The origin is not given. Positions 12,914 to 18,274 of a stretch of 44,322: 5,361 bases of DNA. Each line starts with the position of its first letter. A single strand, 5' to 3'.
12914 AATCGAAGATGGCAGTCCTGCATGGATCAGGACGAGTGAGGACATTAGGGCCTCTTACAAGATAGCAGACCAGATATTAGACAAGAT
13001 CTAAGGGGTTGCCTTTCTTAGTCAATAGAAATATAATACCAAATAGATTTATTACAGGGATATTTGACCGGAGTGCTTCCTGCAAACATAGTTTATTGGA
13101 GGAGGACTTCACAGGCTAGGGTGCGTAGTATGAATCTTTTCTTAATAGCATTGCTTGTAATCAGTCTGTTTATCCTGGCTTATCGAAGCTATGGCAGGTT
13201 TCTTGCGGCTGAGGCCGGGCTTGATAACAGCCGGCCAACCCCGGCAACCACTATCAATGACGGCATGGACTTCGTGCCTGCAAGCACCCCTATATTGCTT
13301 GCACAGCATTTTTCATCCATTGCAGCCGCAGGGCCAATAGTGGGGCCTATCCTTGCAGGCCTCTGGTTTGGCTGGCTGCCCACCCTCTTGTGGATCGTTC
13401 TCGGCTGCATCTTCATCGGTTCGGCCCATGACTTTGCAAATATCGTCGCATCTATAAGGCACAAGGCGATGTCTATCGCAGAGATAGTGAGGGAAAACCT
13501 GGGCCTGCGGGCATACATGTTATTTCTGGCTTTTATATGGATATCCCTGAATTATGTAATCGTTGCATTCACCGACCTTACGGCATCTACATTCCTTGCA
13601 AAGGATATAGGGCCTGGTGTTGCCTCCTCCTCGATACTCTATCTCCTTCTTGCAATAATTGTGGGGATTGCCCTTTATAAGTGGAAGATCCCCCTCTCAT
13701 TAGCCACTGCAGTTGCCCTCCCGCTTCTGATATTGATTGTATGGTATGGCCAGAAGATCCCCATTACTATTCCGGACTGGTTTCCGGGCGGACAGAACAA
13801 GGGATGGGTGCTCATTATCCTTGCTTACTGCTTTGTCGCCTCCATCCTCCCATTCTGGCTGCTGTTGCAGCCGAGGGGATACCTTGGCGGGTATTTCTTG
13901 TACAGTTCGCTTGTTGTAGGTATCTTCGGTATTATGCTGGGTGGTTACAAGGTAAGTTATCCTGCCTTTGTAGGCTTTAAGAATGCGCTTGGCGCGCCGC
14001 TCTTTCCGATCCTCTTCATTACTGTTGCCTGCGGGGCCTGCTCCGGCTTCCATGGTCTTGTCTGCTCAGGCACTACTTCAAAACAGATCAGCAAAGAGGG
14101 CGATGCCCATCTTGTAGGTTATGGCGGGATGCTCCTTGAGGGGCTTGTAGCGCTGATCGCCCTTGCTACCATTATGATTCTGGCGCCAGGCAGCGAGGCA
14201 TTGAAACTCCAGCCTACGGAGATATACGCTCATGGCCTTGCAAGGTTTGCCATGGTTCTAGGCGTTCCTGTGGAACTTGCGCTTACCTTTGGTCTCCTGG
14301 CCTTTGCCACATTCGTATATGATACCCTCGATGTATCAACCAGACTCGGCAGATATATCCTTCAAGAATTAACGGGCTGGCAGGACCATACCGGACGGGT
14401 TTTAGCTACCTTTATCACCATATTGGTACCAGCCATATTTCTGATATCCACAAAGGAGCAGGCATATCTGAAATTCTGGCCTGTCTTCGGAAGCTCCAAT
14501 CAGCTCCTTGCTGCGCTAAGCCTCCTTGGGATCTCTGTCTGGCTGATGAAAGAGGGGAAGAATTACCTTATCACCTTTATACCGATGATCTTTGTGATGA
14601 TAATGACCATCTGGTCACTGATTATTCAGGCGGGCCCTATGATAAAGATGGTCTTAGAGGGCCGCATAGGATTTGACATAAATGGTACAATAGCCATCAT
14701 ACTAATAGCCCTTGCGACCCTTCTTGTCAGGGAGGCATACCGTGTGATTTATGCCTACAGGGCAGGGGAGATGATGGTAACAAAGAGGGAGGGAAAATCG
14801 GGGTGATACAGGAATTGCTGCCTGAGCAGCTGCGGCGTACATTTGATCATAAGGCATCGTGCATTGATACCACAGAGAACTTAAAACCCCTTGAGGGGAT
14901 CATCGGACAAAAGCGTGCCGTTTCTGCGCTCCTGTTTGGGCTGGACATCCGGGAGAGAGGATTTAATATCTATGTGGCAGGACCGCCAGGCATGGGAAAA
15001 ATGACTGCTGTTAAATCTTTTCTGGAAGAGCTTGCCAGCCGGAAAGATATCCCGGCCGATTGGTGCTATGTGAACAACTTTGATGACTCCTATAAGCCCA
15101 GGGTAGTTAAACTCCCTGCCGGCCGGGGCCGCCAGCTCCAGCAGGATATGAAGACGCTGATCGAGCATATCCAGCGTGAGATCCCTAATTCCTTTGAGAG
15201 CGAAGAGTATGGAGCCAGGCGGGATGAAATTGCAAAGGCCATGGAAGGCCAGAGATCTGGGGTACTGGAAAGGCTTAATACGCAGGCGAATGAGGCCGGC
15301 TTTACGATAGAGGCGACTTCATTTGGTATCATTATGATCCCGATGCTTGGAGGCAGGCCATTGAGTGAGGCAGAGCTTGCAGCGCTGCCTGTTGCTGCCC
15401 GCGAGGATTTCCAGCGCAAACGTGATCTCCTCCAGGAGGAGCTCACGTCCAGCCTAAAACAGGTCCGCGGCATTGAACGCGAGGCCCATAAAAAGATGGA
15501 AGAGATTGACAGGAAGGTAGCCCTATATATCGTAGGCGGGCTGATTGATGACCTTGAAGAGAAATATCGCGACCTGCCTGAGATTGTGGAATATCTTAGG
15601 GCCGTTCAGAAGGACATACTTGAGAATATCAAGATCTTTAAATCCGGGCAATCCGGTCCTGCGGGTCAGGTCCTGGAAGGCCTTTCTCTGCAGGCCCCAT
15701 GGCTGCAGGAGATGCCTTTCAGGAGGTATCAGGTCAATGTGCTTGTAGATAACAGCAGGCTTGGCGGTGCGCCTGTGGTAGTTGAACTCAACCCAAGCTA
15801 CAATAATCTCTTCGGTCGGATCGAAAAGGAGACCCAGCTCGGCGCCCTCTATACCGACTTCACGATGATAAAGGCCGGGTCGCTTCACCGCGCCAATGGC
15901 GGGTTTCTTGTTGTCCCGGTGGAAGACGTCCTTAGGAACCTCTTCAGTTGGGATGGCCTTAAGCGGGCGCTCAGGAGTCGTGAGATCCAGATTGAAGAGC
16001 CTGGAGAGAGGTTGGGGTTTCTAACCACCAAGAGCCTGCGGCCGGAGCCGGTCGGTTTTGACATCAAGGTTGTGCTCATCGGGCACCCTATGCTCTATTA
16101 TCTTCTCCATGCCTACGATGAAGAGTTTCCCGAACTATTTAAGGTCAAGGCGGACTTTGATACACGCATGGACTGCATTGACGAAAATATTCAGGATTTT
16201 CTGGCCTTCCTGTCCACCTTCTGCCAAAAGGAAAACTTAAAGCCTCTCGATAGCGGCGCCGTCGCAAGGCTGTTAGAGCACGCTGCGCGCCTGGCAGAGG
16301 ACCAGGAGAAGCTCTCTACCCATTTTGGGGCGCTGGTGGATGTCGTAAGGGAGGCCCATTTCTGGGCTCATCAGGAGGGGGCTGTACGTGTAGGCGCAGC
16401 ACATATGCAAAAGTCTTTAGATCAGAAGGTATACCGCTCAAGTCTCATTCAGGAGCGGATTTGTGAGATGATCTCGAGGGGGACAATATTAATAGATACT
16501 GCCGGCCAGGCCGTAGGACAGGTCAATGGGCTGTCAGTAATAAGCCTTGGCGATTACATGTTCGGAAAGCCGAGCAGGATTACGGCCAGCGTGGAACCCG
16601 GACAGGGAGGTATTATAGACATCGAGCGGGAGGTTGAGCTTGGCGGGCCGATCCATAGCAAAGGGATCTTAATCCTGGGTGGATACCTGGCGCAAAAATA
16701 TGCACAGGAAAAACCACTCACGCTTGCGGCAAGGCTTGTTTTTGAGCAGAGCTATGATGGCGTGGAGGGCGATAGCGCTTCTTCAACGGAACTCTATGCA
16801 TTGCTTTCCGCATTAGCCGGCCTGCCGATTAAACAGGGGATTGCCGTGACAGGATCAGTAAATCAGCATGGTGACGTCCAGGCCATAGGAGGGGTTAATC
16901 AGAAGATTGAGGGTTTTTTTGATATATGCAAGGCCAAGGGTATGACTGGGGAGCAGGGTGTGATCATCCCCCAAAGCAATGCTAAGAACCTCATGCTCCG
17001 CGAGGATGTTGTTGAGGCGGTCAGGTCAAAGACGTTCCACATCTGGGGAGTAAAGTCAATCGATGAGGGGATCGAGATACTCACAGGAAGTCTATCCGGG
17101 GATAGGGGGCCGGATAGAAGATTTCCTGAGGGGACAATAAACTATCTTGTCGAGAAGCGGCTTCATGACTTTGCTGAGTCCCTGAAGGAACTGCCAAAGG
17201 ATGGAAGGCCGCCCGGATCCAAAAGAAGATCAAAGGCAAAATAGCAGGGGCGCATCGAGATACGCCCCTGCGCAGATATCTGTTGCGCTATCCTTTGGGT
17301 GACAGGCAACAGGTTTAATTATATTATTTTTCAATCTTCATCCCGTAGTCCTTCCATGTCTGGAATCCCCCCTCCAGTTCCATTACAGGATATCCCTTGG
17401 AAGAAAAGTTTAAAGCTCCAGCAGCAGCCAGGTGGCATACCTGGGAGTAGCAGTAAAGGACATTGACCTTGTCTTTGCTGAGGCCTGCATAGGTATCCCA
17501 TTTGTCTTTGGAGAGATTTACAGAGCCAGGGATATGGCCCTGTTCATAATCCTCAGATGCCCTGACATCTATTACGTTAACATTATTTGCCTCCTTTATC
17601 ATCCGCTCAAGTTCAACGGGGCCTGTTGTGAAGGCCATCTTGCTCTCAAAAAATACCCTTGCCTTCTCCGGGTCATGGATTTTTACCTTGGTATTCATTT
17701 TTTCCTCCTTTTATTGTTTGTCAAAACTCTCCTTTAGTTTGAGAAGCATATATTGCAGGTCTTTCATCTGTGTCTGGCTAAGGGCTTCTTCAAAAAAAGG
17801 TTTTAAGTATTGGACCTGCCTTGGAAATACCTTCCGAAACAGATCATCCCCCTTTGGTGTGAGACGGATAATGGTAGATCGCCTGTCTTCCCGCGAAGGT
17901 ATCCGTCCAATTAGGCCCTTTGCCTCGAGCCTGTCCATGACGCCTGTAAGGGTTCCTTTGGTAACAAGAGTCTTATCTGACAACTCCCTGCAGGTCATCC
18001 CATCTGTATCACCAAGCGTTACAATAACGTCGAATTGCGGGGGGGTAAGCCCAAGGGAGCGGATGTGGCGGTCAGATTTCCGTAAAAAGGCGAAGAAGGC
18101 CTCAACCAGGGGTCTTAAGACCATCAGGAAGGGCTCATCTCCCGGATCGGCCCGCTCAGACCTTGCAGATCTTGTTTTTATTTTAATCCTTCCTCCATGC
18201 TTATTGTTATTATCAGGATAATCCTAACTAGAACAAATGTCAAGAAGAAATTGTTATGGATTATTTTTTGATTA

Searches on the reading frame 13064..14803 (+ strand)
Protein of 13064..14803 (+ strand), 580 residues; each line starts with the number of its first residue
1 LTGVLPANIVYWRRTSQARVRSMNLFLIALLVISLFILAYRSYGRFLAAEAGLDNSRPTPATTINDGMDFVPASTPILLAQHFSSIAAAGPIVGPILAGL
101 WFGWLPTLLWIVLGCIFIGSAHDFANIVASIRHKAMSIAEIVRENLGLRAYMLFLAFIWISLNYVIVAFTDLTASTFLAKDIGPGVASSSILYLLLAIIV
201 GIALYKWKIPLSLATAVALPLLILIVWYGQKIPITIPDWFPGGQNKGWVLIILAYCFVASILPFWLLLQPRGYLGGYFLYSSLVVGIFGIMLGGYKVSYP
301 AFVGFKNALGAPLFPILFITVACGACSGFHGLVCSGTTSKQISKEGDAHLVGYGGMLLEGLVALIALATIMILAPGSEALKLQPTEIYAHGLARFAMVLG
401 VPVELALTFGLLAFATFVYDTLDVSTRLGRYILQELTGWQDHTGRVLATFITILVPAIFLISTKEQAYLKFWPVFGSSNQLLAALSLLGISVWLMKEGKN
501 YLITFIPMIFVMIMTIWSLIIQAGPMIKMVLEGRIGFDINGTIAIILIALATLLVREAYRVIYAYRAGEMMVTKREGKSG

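Call 40: search_protein_families(library=pfam, proteins=[window:13064-14803:+], max_evalue=0.00001)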
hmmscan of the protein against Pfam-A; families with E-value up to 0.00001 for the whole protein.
window:13064-14803:+ (580 aa): 1 family
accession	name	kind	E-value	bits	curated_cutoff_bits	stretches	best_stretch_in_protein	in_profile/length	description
PF02554.20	CstA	-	5.3e-127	425.3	27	2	27-376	4-357/560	Carbon starvation protein CstA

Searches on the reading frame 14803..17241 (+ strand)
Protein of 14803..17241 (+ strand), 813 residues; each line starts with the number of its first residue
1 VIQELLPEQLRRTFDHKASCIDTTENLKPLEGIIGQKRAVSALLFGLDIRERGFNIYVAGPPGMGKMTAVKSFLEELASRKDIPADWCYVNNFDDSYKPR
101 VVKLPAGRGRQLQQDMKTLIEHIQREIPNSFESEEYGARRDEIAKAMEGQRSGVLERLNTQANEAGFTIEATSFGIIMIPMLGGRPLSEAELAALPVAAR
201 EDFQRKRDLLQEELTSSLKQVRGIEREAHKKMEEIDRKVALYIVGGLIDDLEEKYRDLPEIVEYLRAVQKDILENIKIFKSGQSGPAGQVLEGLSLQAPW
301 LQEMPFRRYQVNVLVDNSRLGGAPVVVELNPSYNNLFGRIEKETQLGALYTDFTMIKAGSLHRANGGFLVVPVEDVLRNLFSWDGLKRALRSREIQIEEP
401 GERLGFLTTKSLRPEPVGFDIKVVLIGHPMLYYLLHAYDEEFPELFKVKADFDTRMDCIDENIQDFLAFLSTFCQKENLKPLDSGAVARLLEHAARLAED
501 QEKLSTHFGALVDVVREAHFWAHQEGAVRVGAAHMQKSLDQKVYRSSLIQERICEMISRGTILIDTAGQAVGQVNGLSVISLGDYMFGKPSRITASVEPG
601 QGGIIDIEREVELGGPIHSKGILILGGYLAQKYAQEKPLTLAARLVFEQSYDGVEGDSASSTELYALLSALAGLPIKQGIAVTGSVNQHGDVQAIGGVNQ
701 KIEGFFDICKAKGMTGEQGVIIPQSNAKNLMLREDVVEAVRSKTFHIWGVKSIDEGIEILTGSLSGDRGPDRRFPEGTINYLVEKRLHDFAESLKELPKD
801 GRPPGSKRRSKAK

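Call 40: search_protein_families(library=pfam, proteins=[window:14803-17241:+], max_evalue=0.00001)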
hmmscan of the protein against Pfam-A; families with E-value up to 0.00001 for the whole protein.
window:14803-17241:+ (813 aa): 4 families
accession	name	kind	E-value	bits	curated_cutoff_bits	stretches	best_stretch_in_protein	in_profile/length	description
PF13654.12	AAA_32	-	2.3e-55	186.6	21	1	322-453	2-133/133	LonB-like, AAA domain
PF20436.4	LonB_AAA-LID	-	1.4e-23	83.1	22.4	1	481-545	1-65/65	Archaeal LonB, AAA+ ATPase LID domain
PF20437.3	LonC_helical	-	2.5e-17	63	24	1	86-119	1-34/34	Lon-like LonC helical domain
PF05362.19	Lon_C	-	1.6e-09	38.1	21.1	1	655-758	108-200/205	Lon protease (S16) C-terminal proteolytic domain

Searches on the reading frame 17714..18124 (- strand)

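Call 40: search_protein_families(library=pfam, proteins=[window:17714-18124:-], max_evalue=0.00001)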
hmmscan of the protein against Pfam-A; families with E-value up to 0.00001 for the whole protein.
window:17714-18124:- (137 aa): 5 families
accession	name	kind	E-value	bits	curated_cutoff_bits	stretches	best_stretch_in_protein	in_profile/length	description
PF01047.28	MarR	-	8.7e-15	54.8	24.6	1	26-83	1-58/59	MarR family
PF12802.13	MarR_2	-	3.6e-14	53.1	27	1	24-83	1-61/61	MarR family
PF13463.12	HTH_27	-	5.8e-08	33.3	22.2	1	26-92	1-68/68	Winged helix DNA-binding domain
PF13601.12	HTH_34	-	7e-08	33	27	1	31-99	3-72/80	Winged helix DNA-binding domain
PF22381.2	Staph_reg_Sar_Rot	-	9.3e-06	26.1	27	0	24-97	10-83/85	Transcriptional regulator SarA/Rot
